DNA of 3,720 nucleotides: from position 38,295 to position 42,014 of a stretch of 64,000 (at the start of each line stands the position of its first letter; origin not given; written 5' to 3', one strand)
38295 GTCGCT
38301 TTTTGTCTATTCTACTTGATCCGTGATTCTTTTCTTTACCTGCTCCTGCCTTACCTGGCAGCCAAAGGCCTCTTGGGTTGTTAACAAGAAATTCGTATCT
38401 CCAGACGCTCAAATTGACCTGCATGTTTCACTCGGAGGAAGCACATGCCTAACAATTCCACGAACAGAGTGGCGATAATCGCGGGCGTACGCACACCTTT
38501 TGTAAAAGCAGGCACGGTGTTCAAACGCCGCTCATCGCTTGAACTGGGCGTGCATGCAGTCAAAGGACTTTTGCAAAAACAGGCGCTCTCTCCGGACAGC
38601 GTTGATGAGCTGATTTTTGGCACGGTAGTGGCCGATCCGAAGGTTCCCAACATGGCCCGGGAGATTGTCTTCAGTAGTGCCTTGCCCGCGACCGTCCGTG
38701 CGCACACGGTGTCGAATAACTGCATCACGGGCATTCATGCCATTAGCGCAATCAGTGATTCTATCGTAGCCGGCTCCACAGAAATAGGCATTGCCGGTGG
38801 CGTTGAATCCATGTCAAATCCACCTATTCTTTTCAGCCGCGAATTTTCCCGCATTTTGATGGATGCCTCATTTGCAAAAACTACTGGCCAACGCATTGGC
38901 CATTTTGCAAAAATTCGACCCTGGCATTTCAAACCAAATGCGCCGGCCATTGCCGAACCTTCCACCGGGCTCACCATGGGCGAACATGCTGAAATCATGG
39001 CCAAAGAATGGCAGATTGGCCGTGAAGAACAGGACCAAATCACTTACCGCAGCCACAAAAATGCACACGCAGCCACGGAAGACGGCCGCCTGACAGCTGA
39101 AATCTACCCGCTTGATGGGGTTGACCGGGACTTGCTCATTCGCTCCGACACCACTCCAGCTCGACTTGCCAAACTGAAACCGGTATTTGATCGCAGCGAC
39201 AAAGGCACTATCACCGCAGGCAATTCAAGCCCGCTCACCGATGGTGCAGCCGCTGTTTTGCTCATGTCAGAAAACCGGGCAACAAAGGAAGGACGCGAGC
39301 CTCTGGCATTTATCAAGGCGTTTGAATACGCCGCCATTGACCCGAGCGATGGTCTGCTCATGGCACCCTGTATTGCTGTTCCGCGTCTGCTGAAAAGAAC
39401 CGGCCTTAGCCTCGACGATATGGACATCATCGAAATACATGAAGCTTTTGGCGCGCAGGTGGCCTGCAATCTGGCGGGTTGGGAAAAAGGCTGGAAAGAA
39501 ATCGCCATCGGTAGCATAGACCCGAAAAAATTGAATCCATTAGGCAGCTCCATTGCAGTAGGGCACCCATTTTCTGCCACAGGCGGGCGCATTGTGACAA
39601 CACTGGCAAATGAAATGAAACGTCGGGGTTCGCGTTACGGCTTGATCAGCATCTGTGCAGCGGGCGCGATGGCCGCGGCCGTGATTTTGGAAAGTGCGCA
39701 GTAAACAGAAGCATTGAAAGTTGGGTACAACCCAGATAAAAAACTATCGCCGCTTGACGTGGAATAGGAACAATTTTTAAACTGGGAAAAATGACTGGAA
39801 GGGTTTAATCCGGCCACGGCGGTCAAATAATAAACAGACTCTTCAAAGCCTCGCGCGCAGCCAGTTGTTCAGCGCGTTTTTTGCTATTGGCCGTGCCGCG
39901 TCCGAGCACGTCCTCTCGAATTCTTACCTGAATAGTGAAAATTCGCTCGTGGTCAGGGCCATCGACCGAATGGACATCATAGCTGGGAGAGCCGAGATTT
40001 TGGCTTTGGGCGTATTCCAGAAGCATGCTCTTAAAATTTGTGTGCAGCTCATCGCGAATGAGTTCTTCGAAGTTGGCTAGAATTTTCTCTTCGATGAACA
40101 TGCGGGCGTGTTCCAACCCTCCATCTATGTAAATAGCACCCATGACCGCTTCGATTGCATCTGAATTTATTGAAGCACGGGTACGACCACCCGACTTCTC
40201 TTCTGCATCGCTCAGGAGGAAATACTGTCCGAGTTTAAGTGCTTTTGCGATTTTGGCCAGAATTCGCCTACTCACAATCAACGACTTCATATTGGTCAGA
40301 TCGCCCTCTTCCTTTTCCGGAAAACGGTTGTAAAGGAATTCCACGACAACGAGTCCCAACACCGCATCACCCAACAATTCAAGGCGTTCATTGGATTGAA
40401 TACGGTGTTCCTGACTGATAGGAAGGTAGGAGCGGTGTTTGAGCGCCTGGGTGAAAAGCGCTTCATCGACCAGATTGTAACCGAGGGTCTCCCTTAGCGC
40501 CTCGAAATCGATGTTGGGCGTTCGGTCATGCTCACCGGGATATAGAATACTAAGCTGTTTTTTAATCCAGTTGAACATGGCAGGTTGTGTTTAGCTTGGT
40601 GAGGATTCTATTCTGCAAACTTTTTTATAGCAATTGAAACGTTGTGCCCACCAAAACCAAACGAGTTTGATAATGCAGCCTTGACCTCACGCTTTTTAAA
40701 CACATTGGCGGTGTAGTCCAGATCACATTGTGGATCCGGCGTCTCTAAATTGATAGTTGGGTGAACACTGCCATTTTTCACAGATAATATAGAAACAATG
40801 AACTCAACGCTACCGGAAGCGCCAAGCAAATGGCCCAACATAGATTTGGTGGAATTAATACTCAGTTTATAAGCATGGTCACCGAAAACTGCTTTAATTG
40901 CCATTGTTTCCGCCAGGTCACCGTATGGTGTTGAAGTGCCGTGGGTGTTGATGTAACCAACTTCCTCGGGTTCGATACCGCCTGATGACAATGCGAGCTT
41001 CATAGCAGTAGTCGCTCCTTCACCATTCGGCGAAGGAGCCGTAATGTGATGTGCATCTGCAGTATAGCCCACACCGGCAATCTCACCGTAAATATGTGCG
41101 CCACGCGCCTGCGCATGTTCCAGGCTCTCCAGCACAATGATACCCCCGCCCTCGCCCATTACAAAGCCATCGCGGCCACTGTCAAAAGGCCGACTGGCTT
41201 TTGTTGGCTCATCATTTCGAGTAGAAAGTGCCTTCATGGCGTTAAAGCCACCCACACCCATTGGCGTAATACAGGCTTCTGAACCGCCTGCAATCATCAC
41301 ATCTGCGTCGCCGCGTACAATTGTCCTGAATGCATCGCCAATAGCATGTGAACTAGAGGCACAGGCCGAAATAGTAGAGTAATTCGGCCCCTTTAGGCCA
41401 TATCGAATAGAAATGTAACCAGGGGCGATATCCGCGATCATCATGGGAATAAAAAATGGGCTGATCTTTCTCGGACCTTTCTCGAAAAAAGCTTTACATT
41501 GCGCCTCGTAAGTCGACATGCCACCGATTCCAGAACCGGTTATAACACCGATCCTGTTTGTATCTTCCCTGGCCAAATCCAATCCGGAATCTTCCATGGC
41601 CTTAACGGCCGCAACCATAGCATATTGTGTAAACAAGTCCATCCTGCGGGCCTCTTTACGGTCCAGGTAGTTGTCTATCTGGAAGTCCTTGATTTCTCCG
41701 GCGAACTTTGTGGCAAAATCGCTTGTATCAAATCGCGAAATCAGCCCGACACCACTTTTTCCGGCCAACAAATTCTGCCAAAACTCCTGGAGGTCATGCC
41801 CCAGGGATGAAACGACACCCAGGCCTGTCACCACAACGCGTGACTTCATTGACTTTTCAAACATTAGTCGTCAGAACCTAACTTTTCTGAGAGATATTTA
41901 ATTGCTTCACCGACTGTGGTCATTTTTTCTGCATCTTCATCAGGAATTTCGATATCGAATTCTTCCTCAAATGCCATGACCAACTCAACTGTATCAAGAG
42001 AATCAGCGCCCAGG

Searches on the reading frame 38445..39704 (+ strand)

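Call 43: search_protein_families(library=pfam, max_evalue=0.001, proteins=[window:38445-39704:+])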
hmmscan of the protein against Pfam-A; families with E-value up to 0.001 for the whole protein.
window:38445-39704:+ (419 aa): 3 families
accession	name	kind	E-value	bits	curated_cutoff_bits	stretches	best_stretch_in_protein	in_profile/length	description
PF00108.29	Thiolase_N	-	5.2e-60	203.5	26.4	1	9-276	1-259/260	Thiolase, N-terminal domain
PF02803.24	Thiolase_C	-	4.5e-34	117.2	27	1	285-416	2-122/123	Thiolase, C-terminal domain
PF00109.32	ketoacyl-synt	-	0.00022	21.3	20.8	0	82-129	163-210/252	Beta-ketoacyl synthase, N-terminal domain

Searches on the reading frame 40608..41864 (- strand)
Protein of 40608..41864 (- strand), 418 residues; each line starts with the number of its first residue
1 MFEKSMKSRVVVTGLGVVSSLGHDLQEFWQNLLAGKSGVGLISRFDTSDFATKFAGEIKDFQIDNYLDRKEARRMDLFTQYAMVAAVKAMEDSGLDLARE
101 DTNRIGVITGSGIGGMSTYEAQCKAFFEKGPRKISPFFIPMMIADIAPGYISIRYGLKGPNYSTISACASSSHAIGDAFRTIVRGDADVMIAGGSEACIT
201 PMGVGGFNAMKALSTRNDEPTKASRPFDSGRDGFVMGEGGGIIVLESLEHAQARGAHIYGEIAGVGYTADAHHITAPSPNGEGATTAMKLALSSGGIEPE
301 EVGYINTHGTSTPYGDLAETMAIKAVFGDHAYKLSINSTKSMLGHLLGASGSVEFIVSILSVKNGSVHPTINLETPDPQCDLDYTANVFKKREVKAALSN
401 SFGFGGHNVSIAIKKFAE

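Call 43: search_protein_families(library=pfam, max_evalue=0.001, proteins=[window:40608-41864:-])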
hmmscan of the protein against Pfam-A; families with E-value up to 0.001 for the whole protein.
window:40608-41864:- (418 aa): 3 families
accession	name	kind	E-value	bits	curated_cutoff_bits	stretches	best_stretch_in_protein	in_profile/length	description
PF00109.32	ketoacyl-synt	-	6.7e-68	229.5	20.8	1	8-251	2-252/252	Beta-ketoacyl synthase, N-terminal domain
PF02801.28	Ketoacyl-synt_C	-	8.7e-38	129.4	20.8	1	259-374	1-119/119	Beta-ketoacyl synthase, C-terminal domain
PF00108.29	Thiolase_N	-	0.00038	20.3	26.4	0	166-197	83-114/260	Thiolase, N-terminal domain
